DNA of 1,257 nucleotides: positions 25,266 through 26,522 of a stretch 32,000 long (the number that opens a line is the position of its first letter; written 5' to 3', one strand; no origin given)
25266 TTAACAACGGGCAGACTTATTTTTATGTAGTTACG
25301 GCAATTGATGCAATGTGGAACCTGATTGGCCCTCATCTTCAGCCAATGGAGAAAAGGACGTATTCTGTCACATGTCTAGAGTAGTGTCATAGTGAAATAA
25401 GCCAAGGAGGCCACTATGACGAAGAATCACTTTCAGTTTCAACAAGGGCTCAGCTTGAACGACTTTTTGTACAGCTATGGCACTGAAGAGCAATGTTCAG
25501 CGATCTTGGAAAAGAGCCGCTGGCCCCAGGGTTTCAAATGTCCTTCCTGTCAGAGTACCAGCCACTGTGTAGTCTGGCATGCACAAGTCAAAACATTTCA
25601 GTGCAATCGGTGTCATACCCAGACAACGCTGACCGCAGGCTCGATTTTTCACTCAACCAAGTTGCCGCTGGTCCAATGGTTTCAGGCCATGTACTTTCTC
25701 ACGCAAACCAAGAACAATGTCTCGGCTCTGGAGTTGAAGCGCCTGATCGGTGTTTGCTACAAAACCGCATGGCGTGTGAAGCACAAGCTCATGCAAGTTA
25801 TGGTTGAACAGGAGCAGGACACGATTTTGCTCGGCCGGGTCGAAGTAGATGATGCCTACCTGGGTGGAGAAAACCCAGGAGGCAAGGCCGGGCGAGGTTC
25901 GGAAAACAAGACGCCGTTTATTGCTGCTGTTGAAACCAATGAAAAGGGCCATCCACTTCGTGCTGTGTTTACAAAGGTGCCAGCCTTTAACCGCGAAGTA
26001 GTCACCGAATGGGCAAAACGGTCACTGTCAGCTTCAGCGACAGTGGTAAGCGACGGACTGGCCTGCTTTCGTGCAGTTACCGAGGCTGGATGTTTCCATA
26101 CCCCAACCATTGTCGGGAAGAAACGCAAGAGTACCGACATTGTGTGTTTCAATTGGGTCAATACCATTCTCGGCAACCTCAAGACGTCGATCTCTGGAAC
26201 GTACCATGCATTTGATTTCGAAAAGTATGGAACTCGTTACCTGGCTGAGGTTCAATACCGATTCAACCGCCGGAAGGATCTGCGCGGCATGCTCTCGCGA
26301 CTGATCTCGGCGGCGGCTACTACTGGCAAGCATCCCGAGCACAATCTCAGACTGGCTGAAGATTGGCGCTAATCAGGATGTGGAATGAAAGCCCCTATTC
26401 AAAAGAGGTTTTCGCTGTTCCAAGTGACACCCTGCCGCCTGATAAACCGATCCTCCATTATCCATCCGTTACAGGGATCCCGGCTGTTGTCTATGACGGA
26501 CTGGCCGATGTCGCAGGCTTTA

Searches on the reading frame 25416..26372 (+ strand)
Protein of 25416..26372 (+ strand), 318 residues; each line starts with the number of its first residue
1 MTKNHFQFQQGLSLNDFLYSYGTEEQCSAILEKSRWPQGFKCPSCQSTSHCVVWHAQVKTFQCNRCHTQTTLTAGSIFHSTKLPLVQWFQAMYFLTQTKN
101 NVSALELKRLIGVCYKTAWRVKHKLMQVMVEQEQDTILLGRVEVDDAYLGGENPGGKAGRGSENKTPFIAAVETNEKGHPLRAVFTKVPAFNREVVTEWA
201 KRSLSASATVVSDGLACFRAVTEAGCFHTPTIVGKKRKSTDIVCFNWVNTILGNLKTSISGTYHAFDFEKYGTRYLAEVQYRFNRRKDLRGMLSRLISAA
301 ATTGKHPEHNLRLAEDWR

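Call 53: search_protein_families(library=pfam, proteins=[window:25416-26372:+], max_evalue=0.001)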
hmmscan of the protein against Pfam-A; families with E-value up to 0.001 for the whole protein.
window:25416-26372:+ (318 aa): 2 families
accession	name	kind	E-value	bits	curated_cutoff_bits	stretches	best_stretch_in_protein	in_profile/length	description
PF12762.13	DDE_Tnp_IS1595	-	4.3e-44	150.7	27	1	138-284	2-153/153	ISXO2-like transposase domain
PF12760.12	Zn_ribbon_IS1595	-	5e-15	55.6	25.4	1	22-69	1-46/46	Transposase zinc-ribbon domain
